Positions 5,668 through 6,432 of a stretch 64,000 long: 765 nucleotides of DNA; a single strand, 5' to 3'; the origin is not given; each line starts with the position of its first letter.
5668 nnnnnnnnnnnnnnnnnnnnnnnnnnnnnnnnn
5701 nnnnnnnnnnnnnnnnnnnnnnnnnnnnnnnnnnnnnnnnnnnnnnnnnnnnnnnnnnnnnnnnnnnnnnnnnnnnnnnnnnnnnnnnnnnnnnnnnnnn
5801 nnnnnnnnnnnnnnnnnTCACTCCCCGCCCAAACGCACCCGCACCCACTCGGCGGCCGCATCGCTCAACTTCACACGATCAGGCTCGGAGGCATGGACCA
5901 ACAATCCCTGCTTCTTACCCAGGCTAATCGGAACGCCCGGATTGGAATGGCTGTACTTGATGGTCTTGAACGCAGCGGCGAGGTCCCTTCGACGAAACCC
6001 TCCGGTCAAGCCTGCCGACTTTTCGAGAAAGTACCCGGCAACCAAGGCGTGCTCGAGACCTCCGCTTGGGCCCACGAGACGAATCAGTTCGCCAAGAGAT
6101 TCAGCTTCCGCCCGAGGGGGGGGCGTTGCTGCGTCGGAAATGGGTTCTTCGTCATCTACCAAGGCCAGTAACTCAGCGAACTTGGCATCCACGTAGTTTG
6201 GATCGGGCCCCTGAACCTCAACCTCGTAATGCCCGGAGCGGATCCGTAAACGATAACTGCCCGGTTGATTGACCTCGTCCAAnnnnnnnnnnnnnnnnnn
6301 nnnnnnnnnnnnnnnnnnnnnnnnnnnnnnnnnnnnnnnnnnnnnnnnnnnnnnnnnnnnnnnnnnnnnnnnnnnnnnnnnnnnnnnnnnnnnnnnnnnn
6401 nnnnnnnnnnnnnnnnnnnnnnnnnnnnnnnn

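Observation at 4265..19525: Atypical dcw cluster architecture: no murD, no ftsA, murB inserted between murC and ftsQ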

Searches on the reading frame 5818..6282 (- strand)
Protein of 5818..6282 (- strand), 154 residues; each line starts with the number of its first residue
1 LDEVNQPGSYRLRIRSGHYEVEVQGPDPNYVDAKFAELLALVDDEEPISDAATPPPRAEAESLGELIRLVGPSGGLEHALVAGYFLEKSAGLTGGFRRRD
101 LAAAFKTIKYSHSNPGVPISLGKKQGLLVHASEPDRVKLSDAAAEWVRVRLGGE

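Call 4: search_protein_families(library=ncbifam, proteins=[window:5818-6282:-])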
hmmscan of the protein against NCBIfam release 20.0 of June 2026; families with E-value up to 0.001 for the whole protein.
window:5818-6282:- (154 aa): 0 families

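Call 10: search_protein_families(library=ncbifam, proteins=[window:5818-6282:-], max_evalue=0.01)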
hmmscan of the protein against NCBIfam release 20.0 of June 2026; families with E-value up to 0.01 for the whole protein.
window:5818-6282:- (154 aa): 0 families

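Call 11: search_protein_families(library=pfam, proteins=[window:5818-6282:-], max_evalue=1)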
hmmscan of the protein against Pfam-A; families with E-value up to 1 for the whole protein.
window:5818-6282:- (154 aa): 0 families

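Call 25: find_homologous_proteins(query=window:5818-6282:-, max_evalue=0.001)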
Query window:5818-6282:- (154 aa): 5 proteins with E <= 0.001 among 341 candidates.
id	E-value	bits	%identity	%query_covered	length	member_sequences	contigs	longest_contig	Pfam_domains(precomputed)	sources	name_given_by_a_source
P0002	1.9e-95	335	100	100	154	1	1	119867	-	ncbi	ncbi:MAG: hypothetical protein ACT4OM_00095 [Actinomycetota bacterium]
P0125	7.8e-46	174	57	97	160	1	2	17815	-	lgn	-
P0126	2.5e-45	172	57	95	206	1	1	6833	-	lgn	-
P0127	1.1e-44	170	57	95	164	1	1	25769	-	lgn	-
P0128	2.0e-43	166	56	95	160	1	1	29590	-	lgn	-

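Call 26: find_encoding_contigs(protein=P0128, flank=10000, max_places=3)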
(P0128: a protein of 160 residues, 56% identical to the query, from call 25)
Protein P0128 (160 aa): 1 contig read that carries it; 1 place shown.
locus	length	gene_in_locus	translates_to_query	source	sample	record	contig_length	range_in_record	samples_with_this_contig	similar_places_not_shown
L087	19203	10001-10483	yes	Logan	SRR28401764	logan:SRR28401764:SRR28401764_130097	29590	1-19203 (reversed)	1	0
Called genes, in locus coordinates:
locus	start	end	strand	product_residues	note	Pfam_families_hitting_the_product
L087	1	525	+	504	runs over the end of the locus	PF01225:Mur_ligase, PF08245:Mur_ligase_M, PF02875:Mur_ligase_C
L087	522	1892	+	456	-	PF01225:Mur_ligase (weak), PF08245:Mur_ligase_M, PF02875:Mur_ligase_C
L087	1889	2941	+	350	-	PF10555:MraY_sig1 (weak), PF00953:Glycos_transf_4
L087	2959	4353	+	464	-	PF21799:MurD-like_N (weak), PF08245:Mur_ligase_M, PF02875:Mur_ligase_C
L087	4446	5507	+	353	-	PF01098:FTSW_RODA_SPOVE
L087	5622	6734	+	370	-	PF03033:Glyco_transf_28, PF13579:Glyco_trans_4_4, PF04101:Glyco_tran_28_C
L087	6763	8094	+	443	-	PF01225:Mur_ligase, PF21799:MurD-like_N (weak), PF08245:Mur_ligase_M, PF02875:Mur_ligase_C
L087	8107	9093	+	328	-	PF01565:FAD_binding_4, PF02873:MurB_C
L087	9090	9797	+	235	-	PF08478:POTRA_1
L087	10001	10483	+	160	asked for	-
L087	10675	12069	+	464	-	PF00091:Tubulin, PF12327:FtsZ_C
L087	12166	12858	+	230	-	PF02578:Cu-oxidase_4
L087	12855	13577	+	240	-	PF01168:Ala_racemase_N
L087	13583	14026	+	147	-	PF04472:SepF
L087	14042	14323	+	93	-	PF02325:CCB3_YggT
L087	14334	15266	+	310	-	PF05103:DivIVA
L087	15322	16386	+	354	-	-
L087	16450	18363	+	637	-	PF22019:GlgB_N (weak), PF02922:CBM_48, PF00128:Alpha-amylase, PF02806:Alpha-amylase_C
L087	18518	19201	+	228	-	?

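Call 27: find_encoding_contigs(protein=P0127, flank=10000, max_places=3)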
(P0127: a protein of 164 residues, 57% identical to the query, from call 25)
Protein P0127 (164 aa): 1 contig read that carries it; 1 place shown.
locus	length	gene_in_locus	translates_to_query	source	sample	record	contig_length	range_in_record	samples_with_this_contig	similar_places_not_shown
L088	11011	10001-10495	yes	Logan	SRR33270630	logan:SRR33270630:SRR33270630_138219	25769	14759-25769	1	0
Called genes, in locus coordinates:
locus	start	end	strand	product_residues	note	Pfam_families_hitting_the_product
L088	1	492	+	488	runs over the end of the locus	PF01225:Mur_ligase, PF08245:Mur_ligase_M, PF02875:Mur_ligase_C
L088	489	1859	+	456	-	PF01225:Mur_ligase, PF08245:Mur_ligase_M, PF02875:Mur_ligase_C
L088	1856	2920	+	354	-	PF10555:MraY_sig1 (weak), PF00953:Glycos_transf_4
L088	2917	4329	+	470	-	PF21799:MurD-like_N, PF08245:Mur_ligase_M, PF02875:Mur_ligase_C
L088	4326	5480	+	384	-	PF01098:FTSW_RODA_SPOVE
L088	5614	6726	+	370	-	PF03033:Glyco_transf_28, PF13439:Glyco_transf_4 (weak), PF13579:Glyco_trans_4_4, PF04101:Glyco_tran_28_C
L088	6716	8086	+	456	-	PF01225:Mur_ligase, PF21799:MurD-like_N, PF08245:Mur_ligase_M, PF02875:Mur_ligase_C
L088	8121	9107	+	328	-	PF01565:FAD_binding_4, PF02873:MurB_C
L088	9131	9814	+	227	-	PF08478:POTRA_1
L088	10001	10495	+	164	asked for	-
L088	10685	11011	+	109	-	?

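Call 30: find_homologous_proteins(query=A1, max_evalue=1e-40)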
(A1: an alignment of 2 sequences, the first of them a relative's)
Query A1 (2 sequences) (464 aa, profile of the alignment): 7789 proteins with E <= 1e-40 among 8000 candidates; the best 120 are listed.
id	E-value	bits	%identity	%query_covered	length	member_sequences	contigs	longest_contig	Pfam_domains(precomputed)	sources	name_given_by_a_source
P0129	0.0e+0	1016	78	100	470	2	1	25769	PF02875.27,PF08245.19,PF21799.3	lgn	-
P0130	0.0e+0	1010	100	100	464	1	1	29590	PF02875.27,PF08245.19,PF21799.3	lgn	-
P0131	2.5e-227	773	70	100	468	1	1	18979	PF02875.27,PF08245.19,PF21799.3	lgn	-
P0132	1.4e-216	738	68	100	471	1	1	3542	PF02875.27,PF08245.19,PF21799.3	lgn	-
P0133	1.5e-216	738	68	100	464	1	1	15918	PF02875.27,PF08245.19,PF21799.3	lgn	-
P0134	2.3e-213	727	67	100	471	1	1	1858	PF02875.27,PF08245.19,PF21799.3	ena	-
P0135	4.6e-213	726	68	100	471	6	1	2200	PF02875.27,PF08245.19,PF21799.3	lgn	-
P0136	2.2e-211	721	66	99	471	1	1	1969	PF02875.27,PF08245.19,PF21799.3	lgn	-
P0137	8.1e-211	719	64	100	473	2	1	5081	PF02875.27,PF08245.19,PF21799.3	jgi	jgi:UDP-N-acetylmuramoylalanine--D-glutamate ligase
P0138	5.4e-208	709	67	97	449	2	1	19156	PF02875.27,PF08245.19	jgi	jgi:UDP-N-acetylmuramoylalanine--D-glutamate ligase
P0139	3.2e-192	657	62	97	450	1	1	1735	PF02875.27,PF08245.19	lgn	-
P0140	6.2e-192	657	60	98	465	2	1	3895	PF02875.27,PF08245.19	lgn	-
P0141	6.5e-191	653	61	98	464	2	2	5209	PF02875.27,PF08245.19,PF21799.3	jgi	jgi:UDP-N-acetylmuramoylalanine--D-glutamate ligase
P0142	1.8e-190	652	61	100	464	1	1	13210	PF02875.27,PF08245.19,PF21799.3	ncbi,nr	ncbi:MAG TPA: UDP-N-acetylmuramoyl-L-alanine--D-glutamate ligase [Actinomycetota bacterium]|nr:UDP-N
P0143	2.6e-190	651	60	98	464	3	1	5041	PF02875.27,PF08245.19,PF21799.3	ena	-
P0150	1.9e-188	645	59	100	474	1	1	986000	PF02875.27,PF08245.19,PF21799.3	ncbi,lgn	-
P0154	4.3e-186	637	59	97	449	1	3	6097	PF02875.27,PF08245.19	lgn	-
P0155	4.2e-185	634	59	100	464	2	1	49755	PF02875.27,PF08245.19,PF21799.3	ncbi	-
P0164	5.5e-168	578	56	98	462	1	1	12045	PF02875.27,PF08245.19,PF21799.3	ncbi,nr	ncbi:MAG: UDP-N-acetylmuramoyl-L-alanine--D-glutamate ligase [Actinomycetota bacterium]|nr:UDP-N-ace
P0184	8.5e-154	531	54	98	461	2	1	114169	PF02875.27,PF08245.19,PF21799.3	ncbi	ncbi:MAG: UDP-N-acetylmuramoyl-L-alanine--D-glutamate ligase [Actinomycetota bacterium]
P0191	3.7e-152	525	55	98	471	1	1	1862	PF02875.27,PF08245.19,PF21799.3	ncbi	-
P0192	4.8e-151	522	58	85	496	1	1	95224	PF02875.27,PF08245.19,PF21799.3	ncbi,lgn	-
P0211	7.9e-144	498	57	85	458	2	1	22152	PF02875.27,PF08245.19,PF21799.3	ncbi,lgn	ncbi:MAG: UDP-N-acetylmuramoyl-L-alanine--D-glutamate ligase [Actinomycetota bacterium]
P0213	5.1e-143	495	57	86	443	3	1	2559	PF02875.27,PF08245.19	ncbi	ncbi:MAG: UDP-N-acetylmuramoyl-L-alanine--D-glutamate ligase, partial [Actinomycetota bacterium]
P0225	8.0e-139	481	51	98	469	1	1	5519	PF02875.27,PF08245.19,PF21799.3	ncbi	ncbi:MAG: UDP-N-acetylmuramoyl-L-alanine--D-glutamate ligase [Actinomycetota bacterium]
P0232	2.4e-136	473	51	98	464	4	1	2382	PF02875.27,PF08245.19,PF21799.3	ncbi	-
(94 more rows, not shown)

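Call 31: list_cluster_members(proteins=[P0150, P0155, P0164, P0184, P0191, P0192, P0211, P0225, P0232, P0213])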
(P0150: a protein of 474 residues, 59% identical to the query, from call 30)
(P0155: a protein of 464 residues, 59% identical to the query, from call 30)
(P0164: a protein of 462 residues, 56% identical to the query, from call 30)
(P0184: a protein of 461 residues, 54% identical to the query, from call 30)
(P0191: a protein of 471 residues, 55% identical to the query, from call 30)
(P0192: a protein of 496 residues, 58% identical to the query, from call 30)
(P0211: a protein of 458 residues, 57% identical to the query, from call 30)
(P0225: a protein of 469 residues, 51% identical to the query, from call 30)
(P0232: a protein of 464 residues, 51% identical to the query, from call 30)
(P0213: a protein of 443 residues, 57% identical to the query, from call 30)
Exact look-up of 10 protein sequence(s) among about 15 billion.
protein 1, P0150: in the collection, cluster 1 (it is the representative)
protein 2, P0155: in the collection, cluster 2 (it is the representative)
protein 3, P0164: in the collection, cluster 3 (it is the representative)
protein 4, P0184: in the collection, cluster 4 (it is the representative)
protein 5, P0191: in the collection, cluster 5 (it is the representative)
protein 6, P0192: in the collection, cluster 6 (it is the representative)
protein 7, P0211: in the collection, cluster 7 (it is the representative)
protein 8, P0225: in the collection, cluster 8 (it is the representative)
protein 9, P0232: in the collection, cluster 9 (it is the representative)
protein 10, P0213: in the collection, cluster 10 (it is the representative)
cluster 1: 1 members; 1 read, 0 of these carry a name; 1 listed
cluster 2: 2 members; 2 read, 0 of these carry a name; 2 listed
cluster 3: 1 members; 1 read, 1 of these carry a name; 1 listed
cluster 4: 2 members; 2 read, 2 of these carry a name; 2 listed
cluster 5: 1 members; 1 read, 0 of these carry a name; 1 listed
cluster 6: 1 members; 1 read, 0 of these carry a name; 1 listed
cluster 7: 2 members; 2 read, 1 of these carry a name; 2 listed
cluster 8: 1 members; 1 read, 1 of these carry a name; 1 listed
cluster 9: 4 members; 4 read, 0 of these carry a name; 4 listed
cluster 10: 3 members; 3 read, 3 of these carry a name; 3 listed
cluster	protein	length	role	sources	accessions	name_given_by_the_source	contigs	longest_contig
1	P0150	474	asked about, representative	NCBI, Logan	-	-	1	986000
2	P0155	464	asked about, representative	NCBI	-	-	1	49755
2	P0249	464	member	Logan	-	-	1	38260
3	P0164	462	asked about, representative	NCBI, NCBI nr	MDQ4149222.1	MAG: UDP-N-acetylmuramoyl-L-alanine--D-glutamate ligase [Actinomycetota bacterium] | UDP-N-acetylmuramoyl-L-alanine--D-glutamate ligase [Actinomycetota bacterium]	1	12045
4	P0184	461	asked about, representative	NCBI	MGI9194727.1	MAG: UDP-N-acetylmuramoyl-L-alanine--D-glutamate ligase [Actinomycetota bacterium]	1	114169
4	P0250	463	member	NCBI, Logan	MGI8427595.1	MAG: UDP-N-acetylmuramoyl-L-alanine--D-glutamate ligase [Actinomycetota bacterium]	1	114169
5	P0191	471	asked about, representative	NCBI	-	-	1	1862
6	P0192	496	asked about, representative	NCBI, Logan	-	-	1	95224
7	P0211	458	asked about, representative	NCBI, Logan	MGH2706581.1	MAG: UDP-N-acetylmuramoyl-L-alanine--D-glutamate ligase [Actinomycetota bacterium]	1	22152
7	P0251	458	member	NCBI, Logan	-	-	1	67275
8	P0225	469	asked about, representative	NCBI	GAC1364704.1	MAG: UDP-N-acetylmuramoyl-L-alanine--D-glutamate ligase [Actinomycetota bacterium]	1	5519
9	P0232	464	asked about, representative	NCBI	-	-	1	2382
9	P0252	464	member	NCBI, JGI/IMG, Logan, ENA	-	-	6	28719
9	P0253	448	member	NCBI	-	-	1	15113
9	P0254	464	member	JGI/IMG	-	-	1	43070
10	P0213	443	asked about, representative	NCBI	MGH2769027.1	MAG: UDP-N-acetylmuramoyl-L-alanine--D-glutamate ligase, partial [Actinomycetota ...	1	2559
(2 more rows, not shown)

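Call 32: find_encoding_contigs(protein=P0131, flank=6000, max_places=2)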
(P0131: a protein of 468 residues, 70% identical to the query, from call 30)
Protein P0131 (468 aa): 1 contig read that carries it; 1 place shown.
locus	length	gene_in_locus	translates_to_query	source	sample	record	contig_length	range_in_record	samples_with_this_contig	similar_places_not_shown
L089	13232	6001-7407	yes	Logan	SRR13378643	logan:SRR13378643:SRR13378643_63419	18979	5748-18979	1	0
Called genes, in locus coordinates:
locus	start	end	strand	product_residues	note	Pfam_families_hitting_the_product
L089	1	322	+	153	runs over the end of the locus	-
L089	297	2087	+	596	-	PF03717:PBP_dimer, PF21922:PBP_dimer_2 (faint), PF00905:Transpeptidase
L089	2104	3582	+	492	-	PF01225:Mur_ligase, PF08245:Mur_ligase_M, PF02875:Mur_ligase_C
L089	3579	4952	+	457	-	PF01225:Mur_ligase (weak), PF08245:Mur_ligase_M, PF02875:Mur_ligase_C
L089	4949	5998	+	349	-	PF10555:MraY_sig1 (faint), PF00953:Glycos_transf_4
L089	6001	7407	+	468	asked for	PF21799:MurD-like_N, PF08245:Mur_ligase_M, PF02875:Mur_ligase_C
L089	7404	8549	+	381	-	PF01098:FTSW_RODA_SPOVE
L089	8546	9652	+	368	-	PF03033:Glyco_transf_28, PF13579:Glyco_trans_4_4 (weak), PF04101:Glyco_tran_28_C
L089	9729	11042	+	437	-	PF01225:Mur_ligase, PF08245:Mur_ligase_M, PF02875:Mur_ligase_C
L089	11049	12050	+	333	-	PF01565:FAD_binding_4, PF02873:MurB_C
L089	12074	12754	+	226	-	PF08478:POTRA_1, PF03799:FtsQ_DivIB_C (weak)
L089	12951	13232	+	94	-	?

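Call 33: find_encoding_contigs(protein=P0133, flank=6000, max_places=2)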
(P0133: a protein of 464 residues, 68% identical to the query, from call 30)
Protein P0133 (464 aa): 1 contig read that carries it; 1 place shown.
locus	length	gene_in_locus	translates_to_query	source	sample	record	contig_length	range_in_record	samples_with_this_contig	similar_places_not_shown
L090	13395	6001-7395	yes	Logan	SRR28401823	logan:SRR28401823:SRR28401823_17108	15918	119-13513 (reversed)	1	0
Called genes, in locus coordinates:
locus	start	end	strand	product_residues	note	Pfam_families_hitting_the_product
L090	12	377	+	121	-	-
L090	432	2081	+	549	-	PF03717:PBP_dimer, PF00905:Transpeptidase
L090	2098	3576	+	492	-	PF01225:Mur_ligase (weak), PF08245:Mur_ligase_M, PF02875:Mur_ligase_C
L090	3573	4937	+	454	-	PF01225:Mur_ligase (weak), PF08245:Mur_ligase_M, PF02875:Mur_ligase_C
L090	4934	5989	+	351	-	PF10555:MraY_sig1 (faint), PF00953:Glycos_transf_4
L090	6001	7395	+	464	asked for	PF21799:MurD-like_N (weak), PF08245:Mur_ligase_M, PF02875:Mur_ligase_C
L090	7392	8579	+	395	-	PF01098:FTSW_RODA_SPOVE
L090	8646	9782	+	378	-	PF03033:Glyco_transf_28, PF13439:Glyco_transf_4 (faint), PF13579:Glyco_trans_4_4, PF04101:Glyco_tran_28_C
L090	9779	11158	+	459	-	PF01225:Mur_ligase, PF21799:MurD-like_N, PF08245:Mur_ligase_M, PF02875:Mur_ligase_C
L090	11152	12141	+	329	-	PF01565:FAD_binding_4, PF02873:MurB_C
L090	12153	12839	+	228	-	PF08478:POTRA_1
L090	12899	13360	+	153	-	-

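Call 34: find_encoding_contigs(protein=P0154, flank=6000, max_places=3)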
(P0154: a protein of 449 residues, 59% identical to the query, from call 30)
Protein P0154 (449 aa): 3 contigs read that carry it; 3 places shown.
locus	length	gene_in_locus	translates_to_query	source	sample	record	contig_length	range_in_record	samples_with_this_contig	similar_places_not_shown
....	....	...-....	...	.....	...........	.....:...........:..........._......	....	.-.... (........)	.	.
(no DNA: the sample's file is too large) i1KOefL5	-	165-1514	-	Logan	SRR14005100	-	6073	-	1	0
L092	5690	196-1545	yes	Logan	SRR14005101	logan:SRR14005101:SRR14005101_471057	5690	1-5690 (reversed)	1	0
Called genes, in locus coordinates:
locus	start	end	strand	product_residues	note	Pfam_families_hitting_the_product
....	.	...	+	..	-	?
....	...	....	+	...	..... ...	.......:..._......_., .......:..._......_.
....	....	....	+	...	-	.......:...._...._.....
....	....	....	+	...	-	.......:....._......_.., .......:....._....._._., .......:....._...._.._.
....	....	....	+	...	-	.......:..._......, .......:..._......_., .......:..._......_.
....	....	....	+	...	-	?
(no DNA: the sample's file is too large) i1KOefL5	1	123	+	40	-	?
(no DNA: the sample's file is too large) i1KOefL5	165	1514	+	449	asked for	PF08245:Mur_ligase_M, PF02875:Mur_ligase_C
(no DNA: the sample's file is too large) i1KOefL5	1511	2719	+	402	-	PF01098:FTSW_RODA_SPOVE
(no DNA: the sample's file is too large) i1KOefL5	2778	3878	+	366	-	PF03033:Glyco_transf_28, PF13579:Glyco_trans_4_4, PF04101:Glyco_tran_28_C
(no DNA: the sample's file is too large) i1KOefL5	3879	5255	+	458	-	PF01225:Mur_ligase, PF08245:Mur_ligase_M, PF02875:Mur_ligase_C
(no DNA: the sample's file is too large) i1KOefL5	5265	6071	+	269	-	?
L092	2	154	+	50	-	?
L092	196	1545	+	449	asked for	PF08245:Mur_ligase_M, PF02875:Mur_ligase_C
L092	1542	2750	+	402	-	PF01098:FTSW_RODA_SPOVE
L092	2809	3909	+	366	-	PF03033:Glyco_transf_28, PF13579:Glyco_trans_4_4, PF04101:Glyco_tran_28_C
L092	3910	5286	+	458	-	PF01225:Mur_ligase, PF08245:Mur_ligase_M, PF02875:Mur_ligase_C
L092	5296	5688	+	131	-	?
